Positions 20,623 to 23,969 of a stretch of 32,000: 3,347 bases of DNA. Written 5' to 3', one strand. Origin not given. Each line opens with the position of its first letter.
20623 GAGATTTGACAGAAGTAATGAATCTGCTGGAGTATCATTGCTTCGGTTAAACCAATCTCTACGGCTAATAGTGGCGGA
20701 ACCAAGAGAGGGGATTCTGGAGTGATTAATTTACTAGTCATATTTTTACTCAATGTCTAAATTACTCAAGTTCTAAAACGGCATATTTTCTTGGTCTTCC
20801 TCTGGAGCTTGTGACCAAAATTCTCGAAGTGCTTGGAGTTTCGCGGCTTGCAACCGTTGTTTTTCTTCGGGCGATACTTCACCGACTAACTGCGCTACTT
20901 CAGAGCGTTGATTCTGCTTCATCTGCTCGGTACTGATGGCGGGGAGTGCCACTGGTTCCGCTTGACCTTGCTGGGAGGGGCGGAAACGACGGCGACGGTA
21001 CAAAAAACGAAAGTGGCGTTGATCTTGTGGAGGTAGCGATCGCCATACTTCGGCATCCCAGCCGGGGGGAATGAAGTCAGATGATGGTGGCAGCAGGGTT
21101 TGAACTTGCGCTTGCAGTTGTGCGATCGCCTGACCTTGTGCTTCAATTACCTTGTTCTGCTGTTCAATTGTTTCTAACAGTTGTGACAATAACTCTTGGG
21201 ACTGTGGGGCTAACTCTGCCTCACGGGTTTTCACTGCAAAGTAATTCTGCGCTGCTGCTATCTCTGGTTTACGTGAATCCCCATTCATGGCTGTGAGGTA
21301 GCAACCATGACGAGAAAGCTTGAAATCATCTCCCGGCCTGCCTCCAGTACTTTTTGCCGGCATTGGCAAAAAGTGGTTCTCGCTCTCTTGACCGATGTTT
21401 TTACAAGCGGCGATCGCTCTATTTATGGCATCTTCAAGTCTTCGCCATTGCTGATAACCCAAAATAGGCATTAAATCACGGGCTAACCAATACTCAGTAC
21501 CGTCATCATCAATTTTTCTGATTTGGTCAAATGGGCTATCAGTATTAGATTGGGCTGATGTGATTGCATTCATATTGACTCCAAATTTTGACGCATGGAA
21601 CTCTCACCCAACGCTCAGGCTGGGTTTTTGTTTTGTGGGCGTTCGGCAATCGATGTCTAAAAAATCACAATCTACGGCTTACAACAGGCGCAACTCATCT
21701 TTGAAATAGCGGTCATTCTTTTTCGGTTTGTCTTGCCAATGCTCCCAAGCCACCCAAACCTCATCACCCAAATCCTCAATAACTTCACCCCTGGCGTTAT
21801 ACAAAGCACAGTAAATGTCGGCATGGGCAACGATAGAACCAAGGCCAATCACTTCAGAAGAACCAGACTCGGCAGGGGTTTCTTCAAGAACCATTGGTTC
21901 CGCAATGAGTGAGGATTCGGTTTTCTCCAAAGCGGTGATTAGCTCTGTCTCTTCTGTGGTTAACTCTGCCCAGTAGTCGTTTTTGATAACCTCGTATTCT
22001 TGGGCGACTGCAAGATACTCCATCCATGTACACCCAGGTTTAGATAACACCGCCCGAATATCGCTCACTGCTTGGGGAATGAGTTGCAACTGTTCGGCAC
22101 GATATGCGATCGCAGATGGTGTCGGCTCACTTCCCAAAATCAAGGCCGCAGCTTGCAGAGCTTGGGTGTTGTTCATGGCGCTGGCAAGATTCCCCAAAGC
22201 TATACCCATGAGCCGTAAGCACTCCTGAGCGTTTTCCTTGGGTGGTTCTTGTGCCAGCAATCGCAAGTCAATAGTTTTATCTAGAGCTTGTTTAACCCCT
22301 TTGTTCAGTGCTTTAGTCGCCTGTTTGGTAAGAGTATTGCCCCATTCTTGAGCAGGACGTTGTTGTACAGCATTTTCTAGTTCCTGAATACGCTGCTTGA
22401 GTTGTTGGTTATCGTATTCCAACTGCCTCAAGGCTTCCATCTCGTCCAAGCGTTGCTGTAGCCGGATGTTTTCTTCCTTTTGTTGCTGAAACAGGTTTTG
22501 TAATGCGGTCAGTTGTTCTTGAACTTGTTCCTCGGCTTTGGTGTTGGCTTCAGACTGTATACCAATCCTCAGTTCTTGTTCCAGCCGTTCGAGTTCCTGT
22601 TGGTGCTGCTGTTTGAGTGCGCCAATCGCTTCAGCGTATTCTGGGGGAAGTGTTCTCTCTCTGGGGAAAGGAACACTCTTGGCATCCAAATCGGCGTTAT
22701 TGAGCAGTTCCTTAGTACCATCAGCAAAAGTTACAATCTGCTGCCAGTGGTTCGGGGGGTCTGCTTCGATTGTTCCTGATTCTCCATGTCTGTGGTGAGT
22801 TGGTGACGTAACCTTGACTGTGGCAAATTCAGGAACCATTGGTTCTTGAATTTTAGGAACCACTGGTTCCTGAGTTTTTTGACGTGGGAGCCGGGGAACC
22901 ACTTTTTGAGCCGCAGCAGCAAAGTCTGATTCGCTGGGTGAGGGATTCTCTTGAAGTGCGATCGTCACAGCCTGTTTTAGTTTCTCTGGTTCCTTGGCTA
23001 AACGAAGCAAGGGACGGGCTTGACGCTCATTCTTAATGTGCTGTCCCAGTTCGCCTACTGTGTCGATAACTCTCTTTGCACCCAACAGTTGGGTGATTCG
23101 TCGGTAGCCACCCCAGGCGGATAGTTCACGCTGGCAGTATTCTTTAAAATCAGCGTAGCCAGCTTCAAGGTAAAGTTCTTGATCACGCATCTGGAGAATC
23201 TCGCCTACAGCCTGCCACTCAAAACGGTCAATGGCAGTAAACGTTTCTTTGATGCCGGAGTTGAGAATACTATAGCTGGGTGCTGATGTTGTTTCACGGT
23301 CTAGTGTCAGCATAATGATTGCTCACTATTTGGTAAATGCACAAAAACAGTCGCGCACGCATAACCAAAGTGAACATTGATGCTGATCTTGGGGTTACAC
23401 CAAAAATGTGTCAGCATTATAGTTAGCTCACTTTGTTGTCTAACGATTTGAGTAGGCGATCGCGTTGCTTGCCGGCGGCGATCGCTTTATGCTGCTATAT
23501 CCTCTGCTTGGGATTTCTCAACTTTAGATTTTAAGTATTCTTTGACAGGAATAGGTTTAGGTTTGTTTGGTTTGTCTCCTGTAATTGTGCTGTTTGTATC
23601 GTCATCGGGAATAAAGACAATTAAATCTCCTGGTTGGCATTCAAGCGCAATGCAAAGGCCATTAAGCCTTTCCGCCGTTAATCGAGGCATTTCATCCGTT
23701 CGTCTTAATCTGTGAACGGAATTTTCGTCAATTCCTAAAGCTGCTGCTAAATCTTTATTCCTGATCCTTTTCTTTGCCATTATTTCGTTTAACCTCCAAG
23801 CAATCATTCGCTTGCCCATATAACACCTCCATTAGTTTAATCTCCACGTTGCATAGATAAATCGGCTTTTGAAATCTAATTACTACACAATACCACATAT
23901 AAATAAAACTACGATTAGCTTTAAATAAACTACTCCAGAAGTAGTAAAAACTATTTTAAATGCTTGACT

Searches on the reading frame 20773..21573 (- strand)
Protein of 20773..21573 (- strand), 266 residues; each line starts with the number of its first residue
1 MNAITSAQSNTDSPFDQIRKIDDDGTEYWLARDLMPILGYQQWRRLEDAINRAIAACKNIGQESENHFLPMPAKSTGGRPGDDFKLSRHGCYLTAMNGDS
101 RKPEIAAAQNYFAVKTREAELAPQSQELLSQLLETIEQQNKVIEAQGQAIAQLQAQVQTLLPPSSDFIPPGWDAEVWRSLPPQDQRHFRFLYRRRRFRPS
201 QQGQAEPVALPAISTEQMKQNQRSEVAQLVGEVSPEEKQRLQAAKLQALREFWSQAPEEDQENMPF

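Call 7: search_protein_families(library=pfam, proteins=[window:20773-21573:-], max_evalue=0.01)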
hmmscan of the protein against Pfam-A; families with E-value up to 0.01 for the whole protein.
window:20773-21573:- (266 aa): 2 families
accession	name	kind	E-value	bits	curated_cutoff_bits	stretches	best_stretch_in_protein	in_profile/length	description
PF02498.22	Bro-N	-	6.5e-11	43.1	25.6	1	17-111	1-94/96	BRO family, N-terminal domain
PF04102.17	SlyX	-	0.0069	17.4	30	1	130-161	13-44/67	SlyX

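Call 8: search_protein_families(library=padloc, proteins=[window:20773-21573:-], max_evalue=0.01)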
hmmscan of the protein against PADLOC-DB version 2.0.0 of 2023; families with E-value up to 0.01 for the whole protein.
window:20773-21573:- (266 aa): 4 families
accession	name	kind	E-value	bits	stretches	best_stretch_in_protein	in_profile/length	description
PDLC04919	PDC-S13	-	6e-44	148.4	1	8-130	6-132/281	-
PDLC03083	Specificity_I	-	2.2e-23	80.2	1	11-134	2-127/717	Type I specificity subunit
PDLC04871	PDC-S05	-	7.9e-22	75.7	1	9-128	8-131/468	-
PDLC04918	PDC-S13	-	1.5e-06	26.4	1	13-69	10-66/214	-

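Call 51: search_protein_families(library=phrogs, proteins=[window:20773-21573:-], max_evalue=0.001)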
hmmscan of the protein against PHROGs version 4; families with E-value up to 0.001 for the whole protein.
window:20773-21573:- (266 aa): 3 families
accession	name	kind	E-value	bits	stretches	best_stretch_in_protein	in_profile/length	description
phrog_8036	-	unknown function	1.9e-34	120.3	1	7-132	18-142/290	-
phrog_130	-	transcription regulation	1.2e-11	45.3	1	12-178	160-335/480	anti-repressor Ant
phrog_63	-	transcription regulation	0.001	19.5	1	11-157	115-269/431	anti-repressor Ant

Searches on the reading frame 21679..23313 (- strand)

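Call 7: search_protein_families(library=pfam, proteins=[window:21679-23313:-], max_evalue=0.01)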
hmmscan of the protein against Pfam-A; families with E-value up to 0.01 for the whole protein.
window:21679-23313:- (544 aa): 0 families

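Call 8: search_protein_families(library=padloc, proteins=[window:21679-23313:-], max_evalue=0.01)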
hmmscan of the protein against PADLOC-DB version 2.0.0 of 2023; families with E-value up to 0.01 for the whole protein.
window:21679-23313:- (544 aa): 2 families
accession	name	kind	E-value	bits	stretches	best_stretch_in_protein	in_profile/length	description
PDLC02621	DrmD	-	0.0023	14.2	1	154-320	843-1010/1040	DrmD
PDLC02471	BrxC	-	0.0052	12.9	0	22-186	941-1104/1190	BrxC-PglY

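Call 51: search_protein_families(library=phrogs, proteins=[window:21679-23313:-], max_evalue=0.001)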
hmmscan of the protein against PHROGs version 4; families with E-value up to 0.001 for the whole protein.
window:21679-23313:- (544 aa): 0 families

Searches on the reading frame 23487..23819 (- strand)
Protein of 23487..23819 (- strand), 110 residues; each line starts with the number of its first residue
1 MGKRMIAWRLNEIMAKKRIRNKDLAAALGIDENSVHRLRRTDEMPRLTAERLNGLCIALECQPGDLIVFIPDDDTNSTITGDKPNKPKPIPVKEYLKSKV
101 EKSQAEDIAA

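Call 7: search_protein_families(library=pfam, proteins=[window:23487-23819:-], max_evalue=0.01)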
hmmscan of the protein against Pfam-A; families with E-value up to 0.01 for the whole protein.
window:23487-23819:- (110 aa): 2 families
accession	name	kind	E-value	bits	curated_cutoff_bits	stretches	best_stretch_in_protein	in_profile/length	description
PF13443.12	HTH_26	-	1.2e-19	70.8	22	1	9-72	1-63/63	Cro/C1-type HTH DNA-binding domain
PF13412.12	HTH_24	-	0.0012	18.8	21.9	1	10-37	9-36/48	Winged helix-turn-helix DNA-binding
